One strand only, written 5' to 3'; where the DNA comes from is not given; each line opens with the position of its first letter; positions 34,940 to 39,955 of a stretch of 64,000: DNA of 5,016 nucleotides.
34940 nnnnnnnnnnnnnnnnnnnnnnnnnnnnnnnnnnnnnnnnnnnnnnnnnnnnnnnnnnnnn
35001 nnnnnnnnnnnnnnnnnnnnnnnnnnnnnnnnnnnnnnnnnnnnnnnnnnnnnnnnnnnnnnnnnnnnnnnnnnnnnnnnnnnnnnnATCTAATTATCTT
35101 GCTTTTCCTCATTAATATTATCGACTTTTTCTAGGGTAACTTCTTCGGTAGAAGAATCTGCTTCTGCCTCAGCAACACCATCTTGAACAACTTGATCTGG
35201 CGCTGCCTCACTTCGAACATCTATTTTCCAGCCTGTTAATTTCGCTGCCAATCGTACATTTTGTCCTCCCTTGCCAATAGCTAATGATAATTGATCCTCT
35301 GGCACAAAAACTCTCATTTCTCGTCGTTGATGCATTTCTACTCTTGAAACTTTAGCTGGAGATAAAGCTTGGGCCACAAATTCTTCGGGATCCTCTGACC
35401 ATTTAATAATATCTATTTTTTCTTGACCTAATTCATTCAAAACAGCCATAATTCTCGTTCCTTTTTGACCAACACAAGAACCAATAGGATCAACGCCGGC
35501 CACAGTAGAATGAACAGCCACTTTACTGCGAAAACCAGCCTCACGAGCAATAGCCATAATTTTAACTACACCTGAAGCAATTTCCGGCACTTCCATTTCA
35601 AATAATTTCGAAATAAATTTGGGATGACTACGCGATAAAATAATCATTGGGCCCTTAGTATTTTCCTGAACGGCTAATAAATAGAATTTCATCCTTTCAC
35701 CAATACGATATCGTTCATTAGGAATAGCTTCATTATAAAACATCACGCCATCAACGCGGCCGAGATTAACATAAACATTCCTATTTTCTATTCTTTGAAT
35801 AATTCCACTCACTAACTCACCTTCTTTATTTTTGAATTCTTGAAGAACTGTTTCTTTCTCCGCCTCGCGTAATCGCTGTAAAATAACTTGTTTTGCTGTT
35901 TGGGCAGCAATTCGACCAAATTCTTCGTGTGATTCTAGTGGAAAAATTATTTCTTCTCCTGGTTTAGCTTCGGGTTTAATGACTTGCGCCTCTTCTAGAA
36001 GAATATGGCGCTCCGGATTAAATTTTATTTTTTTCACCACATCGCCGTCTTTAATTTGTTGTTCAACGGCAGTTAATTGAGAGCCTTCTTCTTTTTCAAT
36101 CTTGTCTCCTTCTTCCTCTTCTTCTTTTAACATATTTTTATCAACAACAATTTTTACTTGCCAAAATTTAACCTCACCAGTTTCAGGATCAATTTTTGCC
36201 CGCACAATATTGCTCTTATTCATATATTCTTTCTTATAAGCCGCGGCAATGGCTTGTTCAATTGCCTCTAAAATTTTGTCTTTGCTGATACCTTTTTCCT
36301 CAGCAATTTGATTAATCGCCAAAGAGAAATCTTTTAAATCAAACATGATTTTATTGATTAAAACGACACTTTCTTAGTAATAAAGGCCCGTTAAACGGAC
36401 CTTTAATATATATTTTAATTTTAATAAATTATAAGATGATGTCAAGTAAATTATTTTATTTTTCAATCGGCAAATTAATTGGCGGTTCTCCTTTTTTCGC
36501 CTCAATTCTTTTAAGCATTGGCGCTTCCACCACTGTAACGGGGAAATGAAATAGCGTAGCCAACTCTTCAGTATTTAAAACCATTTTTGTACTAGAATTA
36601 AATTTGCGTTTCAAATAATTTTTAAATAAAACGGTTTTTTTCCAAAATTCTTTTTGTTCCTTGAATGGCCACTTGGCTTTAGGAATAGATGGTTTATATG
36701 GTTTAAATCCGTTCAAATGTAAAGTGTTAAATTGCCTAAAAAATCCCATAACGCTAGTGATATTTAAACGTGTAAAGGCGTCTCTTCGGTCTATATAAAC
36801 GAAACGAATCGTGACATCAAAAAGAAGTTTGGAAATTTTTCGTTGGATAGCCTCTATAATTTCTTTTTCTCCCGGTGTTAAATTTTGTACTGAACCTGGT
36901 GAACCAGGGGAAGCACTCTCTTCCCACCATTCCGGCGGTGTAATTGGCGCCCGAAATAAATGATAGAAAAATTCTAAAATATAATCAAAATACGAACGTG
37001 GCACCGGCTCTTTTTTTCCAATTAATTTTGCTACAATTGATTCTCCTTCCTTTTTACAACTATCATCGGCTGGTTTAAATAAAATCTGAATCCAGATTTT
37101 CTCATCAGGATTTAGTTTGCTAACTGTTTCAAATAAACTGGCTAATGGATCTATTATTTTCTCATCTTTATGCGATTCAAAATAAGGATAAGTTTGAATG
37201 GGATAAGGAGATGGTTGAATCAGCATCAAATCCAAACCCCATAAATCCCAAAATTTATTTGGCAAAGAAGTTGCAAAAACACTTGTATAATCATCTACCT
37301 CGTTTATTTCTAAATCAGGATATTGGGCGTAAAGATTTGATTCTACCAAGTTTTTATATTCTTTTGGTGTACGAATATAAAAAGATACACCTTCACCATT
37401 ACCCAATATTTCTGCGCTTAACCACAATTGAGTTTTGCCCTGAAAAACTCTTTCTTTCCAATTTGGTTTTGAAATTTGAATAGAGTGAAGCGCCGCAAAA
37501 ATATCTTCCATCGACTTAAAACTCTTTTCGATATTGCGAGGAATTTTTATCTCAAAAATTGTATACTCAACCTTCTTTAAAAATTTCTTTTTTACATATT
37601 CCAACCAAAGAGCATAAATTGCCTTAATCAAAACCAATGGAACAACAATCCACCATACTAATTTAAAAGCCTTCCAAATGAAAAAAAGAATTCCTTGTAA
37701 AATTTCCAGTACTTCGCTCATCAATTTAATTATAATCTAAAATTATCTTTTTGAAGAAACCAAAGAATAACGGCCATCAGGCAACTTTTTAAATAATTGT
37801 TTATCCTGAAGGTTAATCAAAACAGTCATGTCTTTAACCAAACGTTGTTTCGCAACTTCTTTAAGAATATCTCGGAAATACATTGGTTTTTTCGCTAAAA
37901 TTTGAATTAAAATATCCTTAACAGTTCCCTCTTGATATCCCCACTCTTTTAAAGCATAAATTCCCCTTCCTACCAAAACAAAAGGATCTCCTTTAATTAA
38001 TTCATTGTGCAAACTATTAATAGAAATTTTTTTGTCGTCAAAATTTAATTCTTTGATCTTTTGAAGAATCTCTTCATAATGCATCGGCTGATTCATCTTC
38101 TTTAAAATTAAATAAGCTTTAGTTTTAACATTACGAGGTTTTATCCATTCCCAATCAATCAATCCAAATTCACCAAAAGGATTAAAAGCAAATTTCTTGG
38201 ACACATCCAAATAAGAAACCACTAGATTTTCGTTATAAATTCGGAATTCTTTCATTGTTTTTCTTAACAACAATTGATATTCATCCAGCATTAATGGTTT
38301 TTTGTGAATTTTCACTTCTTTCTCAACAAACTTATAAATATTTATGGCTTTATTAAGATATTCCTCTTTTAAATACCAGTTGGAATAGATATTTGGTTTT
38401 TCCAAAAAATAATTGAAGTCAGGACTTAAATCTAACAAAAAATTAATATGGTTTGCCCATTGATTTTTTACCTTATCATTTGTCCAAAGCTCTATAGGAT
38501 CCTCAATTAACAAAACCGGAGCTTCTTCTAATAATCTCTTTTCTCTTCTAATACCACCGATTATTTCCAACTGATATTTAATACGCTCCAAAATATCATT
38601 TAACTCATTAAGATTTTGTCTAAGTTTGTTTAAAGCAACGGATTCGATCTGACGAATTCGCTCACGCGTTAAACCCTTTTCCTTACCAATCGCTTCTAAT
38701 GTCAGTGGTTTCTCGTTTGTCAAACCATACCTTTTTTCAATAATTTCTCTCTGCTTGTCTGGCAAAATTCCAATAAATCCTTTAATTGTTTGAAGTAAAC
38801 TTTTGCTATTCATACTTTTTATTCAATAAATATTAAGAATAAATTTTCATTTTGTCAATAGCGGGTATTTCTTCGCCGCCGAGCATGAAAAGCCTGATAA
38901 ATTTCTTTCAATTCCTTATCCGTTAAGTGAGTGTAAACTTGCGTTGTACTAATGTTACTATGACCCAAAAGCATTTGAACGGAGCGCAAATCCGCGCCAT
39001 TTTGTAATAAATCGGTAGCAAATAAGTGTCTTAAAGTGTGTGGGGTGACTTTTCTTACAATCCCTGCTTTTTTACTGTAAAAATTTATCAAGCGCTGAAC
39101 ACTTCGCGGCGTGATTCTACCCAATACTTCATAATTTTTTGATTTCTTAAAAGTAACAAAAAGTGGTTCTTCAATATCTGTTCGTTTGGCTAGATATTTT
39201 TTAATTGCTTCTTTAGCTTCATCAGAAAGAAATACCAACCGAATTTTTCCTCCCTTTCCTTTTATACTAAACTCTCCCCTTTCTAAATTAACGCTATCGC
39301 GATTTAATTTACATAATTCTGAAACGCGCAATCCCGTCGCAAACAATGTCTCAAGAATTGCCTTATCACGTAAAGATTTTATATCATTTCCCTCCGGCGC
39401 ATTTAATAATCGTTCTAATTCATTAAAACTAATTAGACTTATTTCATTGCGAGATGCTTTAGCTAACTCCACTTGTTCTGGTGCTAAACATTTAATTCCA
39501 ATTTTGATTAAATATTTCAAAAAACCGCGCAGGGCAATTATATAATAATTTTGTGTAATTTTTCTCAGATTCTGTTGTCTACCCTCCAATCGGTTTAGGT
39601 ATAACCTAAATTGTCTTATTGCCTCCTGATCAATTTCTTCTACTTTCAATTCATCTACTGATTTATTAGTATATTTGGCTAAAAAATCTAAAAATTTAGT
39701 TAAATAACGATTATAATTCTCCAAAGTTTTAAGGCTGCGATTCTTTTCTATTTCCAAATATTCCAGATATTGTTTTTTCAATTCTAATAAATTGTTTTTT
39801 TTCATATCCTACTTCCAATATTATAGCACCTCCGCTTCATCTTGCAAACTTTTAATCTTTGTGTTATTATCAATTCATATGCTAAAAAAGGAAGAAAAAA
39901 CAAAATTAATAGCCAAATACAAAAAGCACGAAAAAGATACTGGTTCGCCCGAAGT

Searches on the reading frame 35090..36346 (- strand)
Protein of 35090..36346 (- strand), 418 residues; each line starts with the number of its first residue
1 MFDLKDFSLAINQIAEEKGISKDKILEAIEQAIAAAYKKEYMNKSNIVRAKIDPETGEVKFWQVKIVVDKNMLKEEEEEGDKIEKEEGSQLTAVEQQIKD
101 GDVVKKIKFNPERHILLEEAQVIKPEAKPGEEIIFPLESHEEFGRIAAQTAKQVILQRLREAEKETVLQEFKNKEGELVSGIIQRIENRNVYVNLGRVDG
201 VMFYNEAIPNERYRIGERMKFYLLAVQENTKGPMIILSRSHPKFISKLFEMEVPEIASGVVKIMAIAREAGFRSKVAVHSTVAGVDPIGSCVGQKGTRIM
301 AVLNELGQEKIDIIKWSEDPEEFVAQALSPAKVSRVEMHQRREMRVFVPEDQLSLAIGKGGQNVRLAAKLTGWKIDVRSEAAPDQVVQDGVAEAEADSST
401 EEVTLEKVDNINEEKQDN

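Call 41: search_protein_families(library=pfam, proteins=[window:35090-36346:-], max_evalue=0.001)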
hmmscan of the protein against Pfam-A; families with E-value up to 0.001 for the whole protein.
window:35090-36346:- (418 aa): 6 families
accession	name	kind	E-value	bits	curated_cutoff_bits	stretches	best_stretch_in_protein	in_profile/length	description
PF08529.16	NusA_N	-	7.4e-32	110.5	23.8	1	7-165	2-119/119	NusA N-terminal domain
PF13184.12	KH_5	-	5e-26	91.1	27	1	270-337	1-68/69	NusA-like KH domain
PF00575.29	S1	-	2.4e-06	28.3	22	1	174-232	3-68/74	S1 RNA binding domain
PF00013.35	KH_1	-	5.9e-05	23.2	21.5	0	344-386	2-47/66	KH domain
PF23095.1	KH_NusA_C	-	0.0003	21.2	34.2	1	351-377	8-34/59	Transcription termination/antitermination protein NusA, KH domain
PF07650.23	KH_2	-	0.00042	20.5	22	0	322-371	4-54/78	KH domain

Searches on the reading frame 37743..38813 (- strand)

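Call 41: search_protein_families(library=pfam, proteins=[window:37743-38813:-], max_evalue=0.001)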
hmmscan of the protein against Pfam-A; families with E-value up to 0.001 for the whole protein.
window:37743-38813:- (356 aa): 2 families
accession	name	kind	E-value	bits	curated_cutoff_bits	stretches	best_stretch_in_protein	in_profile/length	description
PF04545.22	Sigma70_r4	-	2.7e-15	56.1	24.1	1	15-66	3-50/50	Sigma-70, region 4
PF05066.19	HARE-HTH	-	1.8e-11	44.7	25.9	1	229-291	3-71/71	HB1, ASXL, restriction endonuclease HTH domain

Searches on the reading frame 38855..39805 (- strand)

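Call 41: search_protein_families(library=pfam, proteins=[window:38855-39805:-], max_evalue=0.001)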
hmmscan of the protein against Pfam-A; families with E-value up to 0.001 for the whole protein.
window:38855-39805:- (316 aa): 4 families
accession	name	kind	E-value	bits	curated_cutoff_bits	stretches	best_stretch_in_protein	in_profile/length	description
PF00589.27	Phage_integrase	-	3.5e-43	147.8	27.1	1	126-297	4-171/172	Phage integrase family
PF02899.23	Phage_int_SAM_1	-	4e-13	49.9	22.3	1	11-101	2-81/83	Phage integrase, N-terminal SAM-like domain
PF13102.12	Phage_int_SAM_5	-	3.4e-08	34.2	22.3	1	8-104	4-87/98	Phage integrase SAM-like domain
PF13495.12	Phage_int_SAM_4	-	0.00029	21.6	27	0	12-101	4-80/85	Phage integrase, N-terminal SAM-like domain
